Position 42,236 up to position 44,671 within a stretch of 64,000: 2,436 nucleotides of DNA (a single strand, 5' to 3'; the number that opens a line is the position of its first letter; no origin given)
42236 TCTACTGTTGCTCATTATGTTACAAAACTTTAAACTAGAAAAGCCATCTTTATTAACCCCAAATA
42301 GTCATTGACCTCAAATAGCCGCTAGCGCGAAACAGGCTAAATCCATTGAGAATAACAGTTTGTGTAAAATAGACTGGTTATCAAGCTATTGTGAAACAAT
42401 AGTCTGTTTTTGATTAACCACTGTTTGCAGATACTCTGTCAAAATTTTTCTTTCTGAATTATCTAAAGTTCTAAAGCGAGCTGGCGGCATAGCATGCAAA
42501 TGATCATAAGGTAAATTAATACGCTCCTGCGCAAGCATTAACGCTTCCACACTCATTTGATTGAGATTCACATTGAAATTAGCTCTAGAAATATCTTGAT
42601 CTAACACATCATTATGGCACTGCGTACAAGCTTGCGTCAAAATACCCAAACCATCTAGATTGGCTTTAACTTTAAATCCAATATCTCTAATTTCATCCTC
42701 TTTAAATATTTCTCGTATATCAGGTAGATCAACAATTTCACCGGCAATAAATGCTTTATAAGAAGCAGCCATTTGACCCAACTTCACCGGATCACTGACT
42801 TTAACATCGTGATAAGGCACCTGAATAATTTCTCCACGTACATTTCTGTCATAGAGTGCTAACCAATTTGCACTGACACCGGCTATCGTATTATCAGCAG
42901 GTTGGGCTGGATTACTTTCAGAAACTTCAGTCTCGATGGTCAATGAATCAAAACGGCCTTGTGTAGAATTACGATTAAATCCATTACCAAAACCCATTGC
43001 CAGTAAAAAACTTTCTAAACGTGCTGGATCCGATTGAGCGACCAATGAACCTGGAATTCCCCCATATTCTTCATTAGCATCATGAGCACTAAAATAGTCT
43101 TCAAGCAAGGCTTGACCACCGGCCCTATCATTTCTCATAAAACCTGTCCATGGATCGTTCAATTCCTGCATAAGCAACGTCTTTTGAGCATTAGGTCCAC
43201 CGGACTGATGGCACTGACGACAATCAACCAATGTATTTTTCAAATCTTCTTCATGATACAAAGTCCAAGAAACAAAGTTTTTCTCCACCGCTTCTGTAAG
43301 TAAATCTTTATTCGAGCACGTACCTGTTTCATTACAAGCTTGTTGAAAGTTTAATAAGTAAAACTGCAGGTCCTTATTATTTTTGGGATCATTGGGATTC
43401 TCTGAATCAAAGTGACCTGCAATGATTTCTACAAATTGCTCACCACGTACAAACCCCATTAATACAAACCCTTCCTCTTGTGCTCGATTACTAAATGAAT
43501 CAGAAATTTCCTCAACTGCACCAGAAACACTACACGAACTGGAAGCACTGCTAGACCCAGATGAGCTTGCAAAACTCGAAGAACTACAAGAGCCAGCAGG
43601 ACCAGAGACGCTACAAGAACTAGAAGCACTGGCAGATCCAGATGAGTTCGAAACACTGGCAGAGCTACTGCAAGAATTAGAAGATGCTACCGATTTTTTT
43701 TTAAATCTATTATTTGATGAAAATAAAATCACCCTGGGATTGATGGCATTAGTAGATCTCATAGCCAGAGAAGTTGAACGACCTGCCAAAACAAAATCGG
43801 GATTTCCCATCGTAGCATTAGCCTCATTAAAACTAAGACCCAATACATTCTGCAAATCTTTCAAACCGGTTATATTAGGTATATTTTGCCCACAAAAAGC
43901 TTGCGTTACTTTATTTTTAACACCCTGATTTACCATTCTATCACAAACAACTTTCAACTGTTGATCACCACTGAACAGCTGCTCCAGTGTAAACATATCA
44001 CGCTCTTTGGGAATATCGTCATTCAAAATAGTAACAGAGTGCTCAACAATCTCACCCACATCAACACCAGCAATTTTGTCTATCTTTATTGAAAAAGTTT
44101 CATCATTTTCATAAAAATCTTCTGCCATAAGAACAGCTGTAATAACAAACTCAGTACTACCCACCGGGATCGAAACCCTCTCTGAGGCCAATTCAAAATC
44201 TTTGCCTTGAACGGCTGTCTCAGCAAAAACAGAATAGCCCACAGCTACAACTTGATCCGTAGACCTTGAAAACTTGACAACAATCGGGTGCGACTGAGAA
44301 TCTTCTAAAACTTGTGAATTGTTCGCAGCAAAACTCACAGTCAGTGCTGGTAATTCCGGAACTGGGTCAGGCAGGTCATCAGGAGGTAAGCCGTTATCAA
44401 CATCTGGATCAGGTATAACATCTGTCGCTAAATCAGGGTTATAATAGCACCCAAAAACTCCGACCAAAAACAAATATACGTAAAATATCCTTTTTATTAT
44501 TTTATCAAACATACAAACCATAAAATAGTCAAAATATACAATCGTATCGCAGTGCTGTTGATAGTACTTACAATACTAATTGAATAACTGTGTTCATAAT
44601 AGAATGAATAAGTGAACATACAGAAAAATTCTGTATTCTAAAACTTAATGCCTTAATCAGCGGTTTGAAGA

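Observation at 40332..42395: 2-kb islet inserted precisely at the purD 3' end, with duplication of the purD terminus (att-like 21-bp direct repeats)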

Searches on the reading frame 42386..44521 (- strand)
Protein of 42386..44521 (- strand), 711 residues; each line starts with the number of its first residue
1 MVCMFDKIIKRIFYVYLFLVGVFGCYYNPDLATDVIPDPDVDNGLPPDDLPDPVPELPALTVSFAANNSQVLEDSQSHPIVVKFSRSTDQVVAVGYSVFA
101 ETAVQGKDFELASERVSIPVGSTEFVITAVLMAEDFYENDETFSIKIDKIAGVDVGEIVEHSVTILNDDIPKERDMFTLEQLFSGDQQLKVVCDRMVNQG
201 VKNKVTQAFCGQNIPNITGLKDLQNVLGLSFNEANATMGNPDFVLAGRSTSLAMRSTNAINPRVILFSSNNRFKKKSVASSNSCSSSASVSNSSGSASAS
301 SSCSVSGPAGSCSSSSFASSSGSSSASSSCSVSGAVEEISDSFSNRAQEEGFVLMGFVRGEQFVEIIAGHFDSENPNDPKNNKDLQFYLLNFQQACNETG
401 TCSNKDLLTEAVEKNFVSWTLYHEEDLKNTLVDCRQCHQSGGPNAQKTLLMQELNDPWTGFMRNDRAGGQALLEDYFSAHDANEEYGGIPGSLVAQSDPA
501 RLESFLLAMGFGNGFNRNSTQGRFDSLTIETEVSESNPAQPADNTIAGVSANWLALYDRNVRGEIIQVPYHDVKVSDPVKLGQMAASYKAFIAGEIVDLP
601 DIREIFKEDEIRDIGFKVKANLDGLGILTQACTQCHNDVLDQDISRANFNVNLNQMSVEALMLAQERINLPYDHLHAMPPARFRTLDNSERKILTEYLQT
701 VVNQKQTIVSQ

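Call 8: search_protein_families(library=pfam, proteins=[window:42386-44521:-], max_evalue=0.1)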
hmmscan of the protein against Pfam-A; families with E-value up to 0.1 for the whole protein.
window:42386-44521:- (711 aa): 3 families
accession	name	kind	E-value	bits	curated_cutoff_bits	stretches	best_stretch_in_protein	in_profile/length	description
PF03160.20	Calx-beta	-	9.4e-06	26.1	27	1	61-153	7-100/119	Calx-beta domain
PF13442.11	Cytochrome_CBB3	-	0.0058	17.4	27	0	624-698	6-68/68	Cytochrome C oxidase, cbb3-type, subunit III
PF14522.11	Cytochrome_C7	-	0.0075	16.5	24.8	0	629-645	13-29/67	Cytochrome c7 and related cytochrome c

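Call 9: search_protein_families(library=ncbifam, proteins=[window:42386-44521:-], max_evalue=0.1)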
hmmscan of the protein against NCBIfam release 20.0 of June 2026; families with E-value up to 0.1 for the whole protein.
window:42386-44521:- (711 aa): 3 families
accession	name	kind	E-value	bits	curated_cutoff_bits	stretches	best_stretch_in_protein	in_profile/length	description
TIGR00845.1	caca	equivalog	0.0011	16.8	679.85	1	68-151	531-614/921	sodium/calcium exchanger 1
NF033849.1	ser_rich_anae_1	subfamily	0.0044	14.4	650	1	274-340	337-489/1163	serine-rich protein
TIGR01905.1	paired_CXXCH_1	subfamily_domain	0.042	13.8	25.2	0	433-453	8-28/41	doubled CXXCH domain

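Call 27: list_cluster_members(proteins=[P0001, P0121, window:42389-44521:-, window:40924-41289:-, window:40507-40761:+, window:37426-39051:+])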
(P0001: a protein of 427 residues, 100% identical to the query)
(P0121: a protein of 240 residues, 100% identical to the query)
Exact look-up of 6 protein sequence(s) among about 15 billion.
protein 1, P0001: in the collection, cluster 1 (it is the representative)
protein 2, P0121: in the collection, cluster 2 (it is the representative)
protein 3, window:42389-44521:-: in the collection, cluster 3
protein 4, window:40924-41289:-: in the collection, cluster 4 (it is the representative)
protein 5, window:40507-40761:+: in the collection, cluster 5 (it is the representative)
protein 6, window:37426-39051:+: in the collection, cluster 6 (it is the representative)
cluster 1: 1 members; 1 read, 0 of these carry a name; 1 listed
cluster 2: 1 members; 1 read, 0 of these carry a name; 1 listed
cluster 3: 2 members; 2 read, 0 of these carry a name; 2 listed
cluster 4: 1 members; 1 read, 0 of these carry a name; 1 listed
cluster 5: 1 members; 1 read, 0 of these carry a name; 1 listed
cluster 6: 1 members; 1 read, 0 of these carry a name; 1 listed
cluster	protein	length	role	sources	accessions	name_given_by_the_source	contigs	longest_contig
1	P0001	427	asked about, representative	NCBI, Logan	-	-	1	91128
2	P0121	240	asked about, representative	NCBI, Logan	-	-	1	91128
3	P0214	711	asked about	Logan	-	-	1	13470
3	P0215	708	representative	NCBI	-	-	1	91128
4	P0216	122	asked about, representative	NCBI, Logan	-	-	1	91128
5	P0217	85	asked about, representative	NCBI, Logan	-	-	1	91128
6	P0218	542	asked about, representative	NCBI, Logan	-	-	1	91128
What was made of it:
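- No polymorphic allele exists in the protein collection (call 27).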

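Call 29: find_homologous_proteins(query=window:42389-44521:-, max_evalue=0.00001)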
Query window:42389-44521:- (711 aa): 75 proteins with E <= 0.00001 among 8000 candidates.
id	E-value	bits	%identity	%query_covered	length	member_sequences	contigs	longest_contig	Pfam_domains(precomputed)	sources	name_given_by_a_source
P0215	0.0e+0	1590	100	100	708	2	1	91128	PF03160.21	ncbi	-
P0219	3.0e-194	665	62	50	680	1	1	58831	PF03160.21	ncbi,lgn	ncbi:MAG: Calx-beta domain-containing protein [Pseudomonadota bacterium]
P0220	2.2e-178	613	59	51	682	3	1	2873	PF03160.21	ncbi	ncbi:MAG: Calx-beta domain-containing protein [Gammaproteobacteria bacterium]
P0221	2.0e-169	583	58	49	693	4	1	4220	-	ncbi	ncbi:MAG: hypothetical protein P8077_03340 [Gammaproteobacteria bacterium]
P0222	4.8e-157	542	54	56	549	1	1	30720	-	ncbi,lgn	-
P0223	8.2e-118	413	48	50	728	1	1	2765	PF09699.16,PF13442.12,PF00034.27,PF22113.2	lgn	-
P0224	1.2e-104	369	43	59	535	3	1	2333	-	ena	-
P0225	1.0e-98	350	47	49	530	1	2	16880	-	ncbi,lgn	-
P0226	3.1e-97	345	45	49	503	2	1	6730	-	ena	-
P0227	1.5e-96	342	43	53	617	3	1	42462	PF09699.16,PF13442.12,PF00034.27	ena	-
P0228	2.5e-96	342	44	53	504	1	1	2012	-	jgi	jgi:hypothetical protein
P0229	3.9e-95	338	44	50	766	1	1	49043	PF09699.16,PF13442.12,PF00034.27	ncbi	ncbi:MAG: c-type cytochrome [Burkholderiaceae bacterium]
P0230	2.2e-94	335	45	49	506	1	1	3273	-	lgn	-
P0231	2.3e-94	335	44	49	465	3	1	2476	PF13442.12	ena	-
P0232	4.3e-93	331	45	47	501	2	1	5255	PF13442.12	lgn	-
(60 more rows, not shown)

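Call 30: find_encoding_contigs(protein=P0219, flank=8000, max_places=3)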
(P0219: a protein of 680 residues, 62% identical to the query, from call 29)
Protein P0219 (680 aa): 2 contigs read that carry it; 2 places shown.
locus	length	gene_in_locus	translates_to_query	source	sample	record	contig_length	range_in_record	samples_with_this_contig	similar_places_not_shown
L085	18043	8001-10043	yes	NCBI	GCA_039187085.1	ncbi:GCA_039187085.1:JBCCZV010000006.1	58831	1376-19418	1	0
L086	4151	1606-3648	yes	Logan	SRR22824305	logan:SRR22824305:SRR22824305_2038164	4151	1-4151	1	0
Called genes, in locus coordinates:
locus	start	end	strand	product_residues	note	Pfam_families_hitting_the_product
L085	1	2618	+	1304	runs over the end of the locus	PF18076:FGAR-AT_N, PF18072:FGAR-AT_linker, PF02769:AIRS_C, PF22689:FGAR-AT_PurM_N-like, PF02769:AIRS_C, PF13507:GATase_5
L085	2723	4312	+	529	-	PF04262:Glu_cys_ligase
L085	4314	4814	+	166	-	PF13673:Acetyltransf_10, PF00583:Acetyltransf_1, PF13508:Acetyltransf_7, PF08445:FR47 (weak)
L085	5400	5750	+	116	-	-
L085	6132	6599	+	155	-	PF01451:LMWPc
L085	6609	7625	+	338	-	PF13593:SBF_like, PF01758:SBF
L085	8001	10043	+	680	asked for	PF03160:Calx-beta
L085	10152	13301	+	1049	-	PF03773:ArsP_1, PF01839:FG-GAP (faint), PF13517:FG-GAP_3, PF07593:UnbV_ASPIC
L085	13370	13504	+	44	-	-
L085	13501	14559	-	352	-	PF13964:Beta-prop_Calicin (faint), PF13415:Beta-prop_FBX42, PF24681:Kelch_KLHDC2_KLHL20_DRC7, PF24981:Beta-prop_ATRN-LZTR1, PF24996:NANM (faint), PF25210:Kelch_FKB95 (weak), PF01344:Kelch_1 (faint), PF24681:Kelch_KLHDC2_KLHL20_DRC7 (weak), +1 more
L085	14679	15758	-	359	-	-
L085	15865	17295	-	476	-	PF25988:HH_CyaD, PF25994:HH_AprE, PF26002:Beta-barrel_AprE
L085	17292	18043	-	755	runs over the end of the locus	PF03412:Peptidase_C39, PF00664:ABC_membrane, PF00005:ABC_tran, PF02463:SMC_N (faint)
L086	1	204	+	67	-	?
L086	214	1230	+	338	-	PF13593:SBF_like, PF01758:SBF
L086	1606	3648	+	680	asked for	PF03160:Calx-beta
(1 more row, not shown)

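Call 31: find_encoding_contigs(protein=P0222, flank=8000, max_places=3)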
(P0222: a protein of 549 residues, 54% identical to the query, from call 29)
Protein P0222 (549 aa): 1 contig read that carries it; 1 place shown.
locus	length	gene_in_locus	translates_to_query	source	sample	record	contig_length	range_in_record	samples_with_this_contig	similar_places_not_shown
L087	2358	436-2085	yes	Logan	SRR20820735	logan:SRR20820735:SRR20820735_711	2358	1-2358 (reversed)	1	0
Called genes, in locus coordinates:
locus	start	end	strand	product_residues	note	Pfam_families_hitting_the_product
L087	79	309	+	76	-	-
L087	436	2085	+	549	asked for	-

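Call 32: find_encoding_contigs(protein=P0221, flank=8000, max_places=3)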
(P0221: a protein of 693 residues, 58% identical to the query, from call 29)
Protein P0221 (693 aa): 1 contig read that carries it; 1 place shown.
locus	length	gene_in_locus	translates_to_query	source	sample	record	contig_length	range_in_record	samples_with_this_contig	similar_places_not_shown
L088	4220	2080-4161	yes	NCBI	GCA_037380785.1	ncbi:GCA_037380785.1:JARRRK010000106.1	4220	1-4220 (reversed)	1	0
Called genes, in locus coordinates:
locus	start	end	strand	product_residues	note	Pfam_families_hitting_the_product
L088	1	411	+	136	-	PF02107:FlgH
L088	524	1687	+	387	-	PF02119:FlgI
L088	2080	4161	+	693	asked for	-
